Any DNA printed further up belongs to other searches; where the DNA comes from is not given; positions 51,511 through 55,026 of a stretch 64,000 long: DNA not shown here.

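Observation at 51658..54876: HcnA-HcnB-HcnC / opine-oxidase-like modules fused into one 1072-aa flavo-iron-sulfur protein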

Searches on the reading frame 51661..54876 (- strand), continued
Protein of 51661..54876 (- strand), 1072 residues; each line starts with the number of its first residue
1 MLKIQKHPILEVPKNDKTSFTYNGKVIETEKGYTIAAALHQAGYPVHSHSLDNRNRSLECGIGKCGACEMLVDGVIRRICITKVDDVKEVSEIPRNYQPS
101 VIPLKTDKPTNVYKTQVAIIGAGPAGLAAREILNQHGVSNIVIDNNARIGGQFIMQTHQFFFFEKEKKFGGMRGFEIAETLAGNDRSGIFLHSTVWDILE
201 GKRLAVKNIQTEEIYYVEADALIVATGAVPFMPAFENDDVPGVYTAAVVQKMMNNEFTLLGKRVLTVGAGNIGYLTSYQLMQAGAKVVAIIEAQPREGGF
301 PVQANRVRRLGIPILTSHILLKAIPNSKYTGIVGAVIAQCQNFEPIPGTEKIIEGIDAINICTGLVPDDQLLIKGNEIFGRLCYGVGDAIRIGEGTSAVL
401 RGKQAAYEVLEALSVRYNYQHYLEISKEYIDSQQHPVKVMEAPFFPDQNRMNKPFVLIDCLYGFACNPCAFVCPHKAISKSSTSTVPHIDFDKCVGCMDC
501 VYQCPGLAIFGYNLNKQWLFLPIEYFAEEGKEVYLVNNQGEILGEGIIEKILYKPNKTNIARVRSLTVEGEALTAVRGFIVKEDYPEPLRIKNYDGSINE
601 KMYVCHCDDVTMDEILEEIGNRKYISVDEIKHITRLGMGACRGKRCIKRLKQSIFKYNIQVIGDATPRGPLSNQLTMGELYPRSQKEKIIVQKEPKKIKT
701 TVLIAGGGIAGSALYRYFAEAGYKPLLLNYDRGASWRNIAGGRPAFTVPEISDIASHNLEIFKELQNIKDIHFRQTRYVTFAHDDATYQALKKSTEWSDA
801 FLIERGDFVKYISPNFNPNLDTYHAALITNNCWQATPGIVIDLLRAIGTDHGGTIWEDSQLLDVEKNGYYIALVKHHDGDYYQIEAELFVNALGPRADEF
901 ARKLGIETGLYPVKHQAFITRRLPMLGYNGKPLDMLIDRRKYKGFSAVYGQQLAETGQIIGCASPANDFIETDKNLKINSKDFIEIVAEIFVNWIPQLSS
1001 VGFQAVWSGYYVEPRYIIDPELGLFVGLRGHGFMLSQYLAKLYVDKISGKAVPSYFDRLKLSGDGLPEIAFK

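Call 28: list_cluster_members(proteins=[P0137, P0146, P0168, P0198, P0138, P0139, P0136, P0143, P0171, P0121])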
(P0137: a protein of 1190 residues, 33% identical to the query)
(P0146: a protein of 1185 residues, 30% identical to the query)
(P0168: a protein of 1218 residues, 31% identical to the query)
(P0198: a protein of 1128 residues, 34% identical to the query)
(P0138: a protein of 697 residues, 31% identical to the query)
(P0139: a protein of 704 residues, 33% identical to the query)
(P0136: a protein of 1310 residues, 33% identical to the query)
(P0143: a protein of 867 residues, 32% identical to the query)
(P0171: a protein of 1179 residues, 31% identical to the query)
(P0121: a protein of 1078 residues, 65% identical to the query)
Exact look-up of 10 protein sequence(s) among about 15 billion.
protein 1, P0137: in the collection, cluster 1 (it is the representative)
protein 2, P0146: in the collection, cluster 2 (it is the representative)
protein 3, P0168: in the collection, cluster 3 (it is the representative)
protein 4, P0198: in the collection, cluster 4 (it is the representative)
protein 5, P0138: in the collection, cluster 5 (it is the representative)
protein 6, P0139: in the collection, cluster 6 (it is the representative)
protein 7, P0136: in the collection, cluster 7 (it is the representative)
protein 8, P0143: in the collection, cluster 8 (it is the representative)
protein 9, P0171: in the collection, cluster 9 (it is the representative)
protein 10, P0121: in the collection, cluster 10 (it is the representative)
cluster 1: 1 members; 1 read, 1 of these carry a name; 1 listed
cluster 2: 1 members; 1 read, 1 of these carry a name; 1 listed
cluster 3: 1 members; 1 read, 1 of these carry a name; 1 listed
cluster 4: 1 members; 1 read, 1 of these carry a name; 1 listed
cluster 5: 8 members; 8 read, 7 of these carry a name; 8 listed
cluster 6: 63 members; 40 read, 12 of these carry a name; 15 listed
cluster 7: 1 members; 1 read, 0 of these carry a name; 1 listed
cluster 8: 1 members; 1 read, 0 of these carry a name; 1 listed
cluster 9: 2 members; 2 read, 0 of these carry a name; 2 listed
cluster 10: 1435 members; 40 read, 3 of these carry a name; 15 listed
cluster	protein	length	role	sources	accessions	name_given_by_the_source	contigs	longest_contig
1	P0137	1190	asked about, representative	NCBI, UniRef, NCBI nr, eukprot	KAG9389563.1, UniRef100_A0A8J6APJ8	sulfurtransferase [Carpediemonas membranifera] | FAD-dependent oxidoreductase domain-containing protein 1 n=1 Tax=Carpediemonas ... | KAG9389563.1 sulfurtransferase [Carpediemonas membranifera]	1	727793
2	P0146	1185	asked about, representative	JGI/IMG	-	sarcosine oxidase subunit alpha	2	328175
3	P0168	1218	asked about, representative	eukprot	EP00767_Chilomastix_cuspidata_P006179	gnl/Chilomastix_cuspidata/650.p1 ...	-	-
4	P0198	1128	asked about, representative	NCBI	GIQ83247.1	hypothetical protein KIPB_004538, partial [Kipferlia bialata]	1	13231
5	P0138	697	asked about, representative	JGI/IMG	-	sarcosine oxidase subunit alpha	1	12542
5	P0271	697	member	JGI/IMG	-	sarcosine oxidase subunit alpha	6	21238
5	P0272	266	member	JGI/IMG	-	sarcosine oxidase subunit alpha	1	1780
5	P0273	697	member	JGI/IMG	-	sarcosine oxidase subunit alpha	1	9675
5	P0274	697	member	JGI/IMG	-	sarcosine oxidase subunit alpha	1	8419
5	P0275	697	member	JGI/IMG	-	sarcosine oxidase subunit alpha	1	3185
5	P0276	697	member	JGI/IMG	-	sarcosine oxidase subunit alpha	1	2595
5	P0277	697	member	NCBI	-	-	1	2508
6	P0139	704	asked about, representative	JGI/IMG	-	-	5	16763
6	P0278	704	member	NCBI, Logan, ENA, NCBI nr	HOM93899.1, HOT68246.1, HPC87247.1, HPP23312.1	MAG TPA: FAD-dependent oxidoreductase [Candidatus Saccharicenans sp.] | FAD-dependent oxidoreductase [Candidatus Saccharicenans sp.]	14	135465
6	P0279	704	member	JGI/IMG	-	NADPH-dependent 2,4-dienoyl-CoA reductase/sulfur reductase-like ...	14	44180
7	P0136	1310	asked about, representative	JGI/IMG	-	-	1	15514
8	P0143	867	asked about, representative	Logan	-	-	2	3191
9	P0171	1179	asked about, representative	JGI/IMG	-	-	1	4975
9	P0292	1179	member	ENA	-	-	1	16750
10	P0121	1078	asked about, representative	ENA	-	-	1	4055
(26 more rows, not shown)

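Call 31: find_encoding_contigs(protein=P0139, flank=8000, max_places=4)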
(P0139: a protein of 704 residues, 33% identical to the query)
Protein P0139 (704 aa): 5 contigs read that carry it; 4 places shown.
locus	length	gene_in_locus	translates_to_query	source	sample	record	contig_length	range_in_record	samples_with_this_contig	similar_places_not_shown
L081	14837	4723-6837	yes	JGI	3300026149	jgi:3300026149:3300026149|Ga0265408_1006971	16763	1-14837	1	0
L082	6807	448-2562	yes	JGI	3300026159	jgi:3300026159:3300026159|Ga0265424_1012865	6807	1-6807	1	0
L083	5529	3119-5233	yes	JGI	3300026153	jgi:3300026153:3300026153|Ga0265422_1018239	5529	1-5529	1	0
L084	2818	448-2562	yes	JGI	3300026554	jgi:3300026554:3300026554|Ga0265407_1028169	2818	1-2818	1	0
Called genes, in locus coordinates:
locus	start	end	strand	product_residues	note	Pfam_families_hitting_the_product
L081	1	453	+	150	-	?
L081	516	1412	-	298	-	PF12838:Fer4_7 (faint), PF00037:Fer4 (faint), PF12801:Fer4_5, PF13237:Fer4_10 (weak)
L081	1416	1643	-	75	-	-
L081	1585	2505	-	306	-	PF00581:Rhodanese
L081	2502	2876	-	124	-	-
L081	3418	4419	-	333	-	PF07944:Beta-AFase-like_GH127_cat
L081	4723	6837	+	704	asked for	PF13510:Fer2_4, PF00890:FAD_binding_2 (weak), PF01494:FAD_binding_3, PF03486:HI0933_like (weak), PF07992:Pyr_redox_2, PF12831:FAD_oxidored, PF13450:NAD_binding_8 (weak), PF04324:Fer2_BFD, +3 more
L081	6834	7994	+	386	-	PF00890:FAD_binding_2 (faint), PF01134:GIDA (faint), PF01266:DAO, PF01494:FAD_binding_3 (weak), PF03486:HI0933_like (faint), PF03721:UDPG_MGDP_dh_N (faint), PF07992:Pyr_redox_2 (faint), PF12831:FAD_oxidored (faint)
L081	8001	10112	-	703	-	PF02838:Glyco_hydro_20b (weak), PF14845:Glycohydro_20b2, PF00728:Glyco_hydro_20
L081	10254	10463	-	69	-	-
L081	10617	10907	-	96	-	PF14242:DUF4342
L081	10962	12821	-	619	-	PF09972:DUF2207, PF20990:DUF2207_C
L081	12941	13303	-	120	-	PF07238:PilZ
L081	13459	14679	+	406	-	PF01306:LacY_symp (weak), PF03825:Nuc_H_symport, PF07690:MFS_1, PF12832:MFS_1_like, PF07690:MFS_1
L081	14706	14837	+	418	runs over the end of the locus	PF01408:GFO_IDH_MocA, PF02894:GFO_IDH_MocA_C (faint), PF22725:GFO_IDH_MocA_C3 (weak)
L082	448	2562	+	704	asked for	PF13510:Fer2_4, PF00890:FAD_binding_2 (weak), PF01494:FAD_binding_3, PF03486:HI0933_like (weak), PF07992:Pyr_redox_2, PF12831:FAD_oxidored, PF13450:NAD_binding_8 (weak), PF04324:Fer2_BFD, +3 more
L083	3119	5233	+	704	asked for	PF13510:Fer2_4, PF00890:FAD_binding_2 (weak), PF01494:FAD_binding_3, PF03486:HI0933_like (weak), PF07992:Pyr_redox_2, PF12831:FAD_oxidored, PF13450:NAD_binding_8 (weak), PF04324:Fer2_BFD, +3 more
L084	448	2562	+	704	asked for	PF13510:Fer2_4, PF00890:FAD_binding_2 (weak), PF01494:FAD_binding_3, PF03486:HI0933_like (weak), PF07992:Pyr_redox_2, PF12831:FAD_oxidored, PF13450:NAD_binding_8 (weak), PF04324:Fer2_BFD, +3 more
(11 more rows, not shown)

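Call 32: find_encoding_contigs(protein=P0146, flank=8000, max_places=3)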
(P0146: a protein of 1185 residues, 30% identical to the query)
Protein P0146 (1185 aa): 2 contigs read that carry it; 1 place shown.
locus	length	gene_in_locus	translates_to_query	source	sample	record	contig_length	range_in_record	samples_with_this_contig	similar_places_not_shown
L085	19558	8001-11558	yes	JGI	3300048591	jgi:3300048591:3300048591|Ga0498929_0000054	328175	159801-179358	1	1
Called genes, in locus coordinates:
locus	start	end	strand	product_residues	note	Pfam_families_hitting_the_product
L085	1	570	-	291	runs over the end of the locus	PF00691:OmpA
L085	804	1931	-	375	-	PF23500:DUF7133 (weak), PF22807:TrAA12 (weak), PF07995:GSDH, PF22807:TrAA12 (weak)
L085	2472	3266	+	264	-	PF01790:LGT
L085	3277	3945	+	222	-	-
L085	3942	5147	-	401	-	PF07690:MFS_1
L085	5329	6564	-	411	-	PF07737:ATLF, PF00652:Ricin_B_lectin (faint), PF14200:RicinB_lectin_2 (weak)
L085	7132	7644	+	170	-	-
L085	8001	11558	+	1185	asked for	PF13510:Fer2_4, PF00890:FAD_binding_2 (weak), PF07992:Pyr_redox_2, PF12831:FAD_oxidored (weak), PF13738:Pyr_redox_3, PF12838:Fer4_7 (weak), PF04324:Fer2_BFD, PF01266:DAO, +8 more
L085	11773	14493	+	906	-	PF07695:7TMR-DISM_7TM, PF01627:Hpt, PF02518:HATPase_c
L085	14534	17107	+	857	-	PF07695:7TMR-DISM_7TM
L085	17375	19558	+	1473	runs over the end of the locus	PF07695:7TMR-DISM_7TM, PF00512:HisKA, PF02518:HATPase_c, PF00072:Response_reg, PF02518:HATPase_c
